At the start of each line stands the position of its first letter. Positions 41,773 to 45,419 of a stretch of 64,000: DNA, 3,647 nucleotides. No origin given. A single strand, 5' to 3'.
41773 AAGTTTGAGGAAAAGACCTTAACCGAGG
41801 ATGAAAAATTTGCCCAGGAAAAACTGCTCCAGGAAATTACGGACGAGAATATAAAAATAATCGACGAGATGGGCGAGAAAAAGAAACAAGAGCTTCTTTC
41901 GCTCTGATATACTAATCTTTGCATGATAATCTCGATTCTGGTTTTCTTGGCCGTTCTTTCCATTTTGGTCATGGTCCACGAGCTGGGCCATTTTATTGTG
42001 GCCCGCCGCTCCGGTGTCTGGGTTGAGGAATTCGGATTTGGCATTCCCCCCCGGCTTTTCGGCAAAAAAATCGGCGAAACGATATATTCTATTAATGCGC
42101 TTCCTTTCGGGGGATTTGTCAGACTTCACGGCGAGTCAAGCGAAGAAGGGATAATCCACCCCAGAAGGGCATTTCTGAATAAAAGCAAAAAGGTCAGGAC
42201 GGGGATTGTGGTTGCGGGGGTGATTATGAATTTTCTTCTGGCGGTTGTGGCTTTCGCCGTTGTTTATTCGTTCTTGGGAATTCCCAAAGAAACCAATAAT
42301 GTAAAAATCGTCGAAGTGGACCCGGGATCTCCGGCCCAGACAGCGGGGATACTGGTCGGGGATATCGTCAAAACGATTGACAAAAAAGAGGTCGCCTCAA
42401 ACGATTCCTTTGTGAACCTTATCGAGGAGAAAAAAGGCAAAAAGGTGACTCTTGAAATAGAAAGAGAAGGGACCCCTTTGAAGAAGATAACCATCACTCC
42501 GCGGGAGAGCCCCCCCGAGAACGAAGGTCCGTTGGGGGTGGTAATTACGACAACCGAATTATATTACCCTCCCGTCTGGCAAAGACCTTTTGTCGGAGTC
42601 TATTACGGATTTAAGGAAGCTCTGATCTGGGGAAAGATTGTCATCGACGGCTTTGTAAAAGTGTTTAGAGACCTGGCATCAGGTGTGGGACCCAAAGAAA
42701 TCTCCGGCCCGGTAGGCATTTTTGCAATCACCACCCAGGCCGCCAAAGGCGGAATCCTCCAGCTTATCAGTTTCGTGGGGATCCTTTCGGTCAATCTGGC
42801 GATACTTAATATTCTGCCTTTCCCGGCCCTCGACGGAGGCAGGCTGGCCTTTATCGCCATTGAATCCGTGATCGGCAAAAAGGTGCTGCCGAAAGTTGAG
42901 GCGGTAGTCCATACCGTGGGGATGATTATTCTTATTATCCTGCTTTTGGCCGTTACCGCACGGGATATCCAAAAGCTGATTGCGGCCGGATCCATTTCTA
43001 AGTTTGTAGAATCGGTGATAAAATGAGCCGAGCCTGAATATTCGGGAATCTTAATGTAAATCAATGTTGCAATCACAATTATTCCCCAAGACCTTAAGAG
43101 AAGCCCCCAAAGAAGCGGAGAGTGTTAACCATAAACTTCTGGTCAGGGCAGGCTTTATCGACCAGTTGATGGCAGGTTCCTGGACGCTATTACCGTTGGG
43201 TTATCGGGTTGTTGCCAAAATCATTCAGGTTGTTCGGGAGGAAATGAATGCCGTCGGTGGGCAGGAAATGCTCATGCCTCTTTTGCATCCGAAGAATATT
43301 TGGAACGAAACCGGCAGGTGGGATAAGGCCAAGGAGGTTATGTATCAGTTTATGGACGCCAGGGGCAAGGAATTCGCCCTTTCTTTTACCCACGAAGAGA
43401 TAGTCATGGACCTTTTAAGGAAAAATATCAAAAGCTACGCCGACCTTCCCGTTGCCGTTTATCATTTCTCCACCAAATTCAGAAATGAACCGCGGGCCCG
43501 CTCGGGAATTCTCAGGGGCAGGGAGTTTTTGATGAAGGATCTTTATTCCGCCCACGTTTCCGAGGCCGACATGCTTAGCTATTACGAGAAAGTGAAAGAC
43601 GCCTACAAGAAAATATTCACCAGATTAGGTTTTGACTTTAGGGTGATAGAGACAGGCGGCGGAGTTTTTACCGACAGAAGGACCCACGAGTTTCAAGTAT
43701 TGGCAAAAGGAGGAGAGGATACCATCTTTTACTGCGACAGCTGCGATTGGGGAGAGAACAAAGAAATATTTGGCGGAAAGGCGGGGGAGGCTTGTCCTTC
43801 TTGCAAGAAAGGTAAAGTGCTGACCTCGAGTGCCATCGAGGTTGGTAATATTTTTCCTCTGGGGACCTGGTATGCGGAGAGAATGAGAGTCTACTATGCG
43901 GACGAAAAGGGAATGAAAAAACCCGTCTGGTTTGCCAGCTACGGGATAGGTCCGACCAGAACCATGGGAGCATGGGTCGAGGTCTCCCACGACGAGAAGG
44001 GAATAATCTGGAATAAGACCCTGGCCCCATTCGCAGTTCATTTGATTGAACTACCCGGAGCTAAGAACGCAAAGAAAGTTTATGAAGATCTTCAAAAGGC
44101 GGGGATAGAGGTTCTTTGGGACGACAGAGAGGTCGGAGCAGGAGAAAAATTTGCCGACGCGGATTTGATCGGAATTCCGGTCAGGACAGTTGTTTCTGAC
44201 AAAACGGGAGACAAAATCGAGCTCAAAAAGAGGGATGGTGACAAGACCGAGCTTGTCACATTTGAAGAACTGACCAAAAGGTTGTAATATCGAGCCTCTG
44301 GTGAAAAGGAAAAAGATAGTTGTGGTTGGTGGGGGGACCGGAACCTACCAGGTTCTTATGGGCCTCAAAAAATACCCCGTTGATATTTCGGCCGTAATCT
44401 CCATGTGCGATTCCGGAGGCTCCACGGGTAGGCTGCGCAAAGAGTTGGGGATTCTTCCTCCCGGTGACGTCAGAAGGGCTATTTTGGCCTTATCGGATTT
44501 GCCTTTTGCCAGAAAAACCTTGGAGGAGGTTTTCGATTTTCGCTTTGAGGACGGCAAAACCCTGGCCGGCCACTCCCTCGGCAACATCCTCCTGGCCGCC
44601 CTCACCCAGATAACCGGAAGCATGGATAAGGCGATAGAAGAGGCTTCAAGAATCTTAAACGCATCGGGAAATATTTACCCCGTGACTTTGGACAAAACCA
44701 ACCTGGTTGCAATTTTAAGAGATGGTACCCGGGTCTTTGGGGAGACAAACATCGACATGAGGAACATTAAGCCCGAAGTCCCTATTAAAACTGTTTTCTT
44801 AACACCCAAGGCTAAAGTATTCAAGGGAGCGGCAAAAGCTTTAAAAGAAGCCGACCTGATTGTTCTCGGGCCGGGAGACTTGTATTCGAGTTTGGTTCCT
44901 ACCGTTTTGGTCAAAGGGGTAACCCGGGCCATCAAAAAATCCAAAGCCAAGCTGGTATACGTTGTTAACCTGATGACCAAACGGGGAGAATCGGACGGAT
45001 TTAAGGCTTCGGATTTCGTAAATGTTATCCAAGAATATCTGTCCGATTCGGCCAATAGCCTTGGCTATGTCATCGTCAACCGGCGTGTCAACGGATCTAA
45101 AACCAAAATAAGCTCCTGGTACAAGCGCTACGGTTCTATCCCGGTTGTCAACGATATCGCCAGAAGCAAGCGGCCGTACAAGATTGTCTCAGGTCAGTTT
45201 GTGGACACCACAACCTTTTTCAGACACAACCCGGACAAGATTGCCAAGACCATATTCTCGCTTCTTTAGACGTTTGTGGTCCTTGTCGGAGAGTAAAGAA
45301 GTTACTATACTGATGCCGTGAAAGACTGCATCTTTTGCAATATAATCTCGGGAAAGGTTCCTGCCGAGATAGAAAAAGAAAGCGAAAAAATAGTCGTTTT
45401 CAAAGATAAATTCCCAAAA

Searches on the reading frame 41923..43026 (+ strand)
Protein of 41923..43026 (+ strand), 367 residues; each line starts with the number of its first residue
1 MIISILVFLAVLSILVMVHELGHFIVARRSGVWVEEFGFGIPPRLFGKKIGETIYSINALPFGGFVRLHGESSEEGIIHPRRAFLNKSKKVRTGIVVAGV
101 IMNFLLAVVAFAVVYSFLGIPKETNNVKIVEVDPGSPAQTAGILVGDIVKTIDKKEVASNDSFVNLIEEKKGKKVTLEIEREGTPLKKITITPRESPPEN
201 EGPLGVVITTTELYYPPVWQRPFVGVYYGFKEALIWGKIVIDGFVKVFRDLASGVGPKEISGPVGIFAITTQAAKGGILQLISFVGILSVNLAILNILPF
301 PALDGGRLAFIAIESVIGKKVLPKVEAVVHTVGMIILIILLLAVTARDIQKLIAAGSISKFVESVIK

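Call 23: search_protein_families(library=pfam, proteins=[window:41923-43026:+], max_evalue=0.00001)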
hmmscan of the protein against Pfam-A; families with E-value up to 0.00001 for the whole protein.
window:41923-43026:+ (367 aa): 4 families
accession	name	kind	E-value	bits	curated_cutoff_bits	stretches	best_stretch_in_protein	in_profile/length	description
PF02163.28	Peptidase_M50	-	1.2e-53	182.2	27.2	1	8-340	2-221/221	Peptidase family M50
PF13180.12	PDZ_2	-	1e-11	45.4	27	1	122-186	9-74/80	PDZ domain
PF17820.7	PDZ_6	-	3.4e-10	39.9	27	1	129-181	2-54/54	PDZ domain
PF04495.20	GRASP55_65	-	3.4e-07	31.1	27.7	1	124-213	42-132/138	GRASP55/65 PDZ-like domain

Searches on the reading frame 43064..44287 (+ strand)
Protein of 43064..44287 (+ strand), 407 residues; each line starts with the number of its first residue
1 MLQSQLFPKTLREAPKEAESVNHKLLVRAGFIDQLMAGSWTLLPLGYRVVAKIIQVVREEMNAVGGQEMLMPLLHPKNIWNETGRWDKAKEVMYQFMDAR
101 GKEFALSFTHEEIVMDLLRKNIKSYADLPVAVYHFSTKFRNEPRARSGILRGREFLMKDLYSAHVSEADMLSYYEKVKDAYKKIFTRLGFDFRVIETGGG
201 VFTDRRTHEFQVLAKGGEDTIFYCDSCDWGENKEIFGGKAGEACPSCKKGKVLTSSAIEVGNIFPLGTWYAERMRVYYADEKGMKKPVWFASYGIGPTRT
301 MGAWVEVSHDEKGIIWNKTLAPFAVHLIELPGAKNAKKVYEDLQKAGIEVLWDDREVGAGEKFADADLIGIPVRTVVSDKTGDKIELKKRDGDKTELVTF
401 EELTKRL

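Call 23: search_protein_families(library=pfam, proteins=[window:43064-44287:+], max_evalue=0.00001)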
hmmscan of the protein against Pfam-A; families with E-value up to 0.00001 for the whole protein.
window:43064-44287:+ (407 aa): 2 families
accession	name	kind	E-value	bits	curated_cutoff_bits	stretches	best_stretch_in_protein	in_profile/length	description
PF00587.30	tRNA-synt_2b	-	2.3e-27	96.6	29.3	1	94-307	1-178/179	tRNA synthetase class II core domain (G, H, P, S and T)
PF03129.25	HGTP_anticodon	-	2.8e-14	53.4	21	1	334-406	16-90/94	Anticodon binding domain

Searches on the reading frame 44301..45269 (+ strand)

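Call 23: search_protein_families(library=pfam, proteins=[window:44301-45269:+], max_evalue=0.00001)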
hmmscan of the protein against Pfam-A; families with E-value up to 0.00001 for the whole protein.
window:44301-45269:+ (322 aa): 1 family
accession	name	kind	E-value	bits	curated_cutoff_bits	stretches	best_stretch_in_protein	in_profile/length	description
PF01933.23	CofD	-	3.4e-82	276.3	30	1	6-298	1-287/290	2-phospho-L-lactate transferase CofD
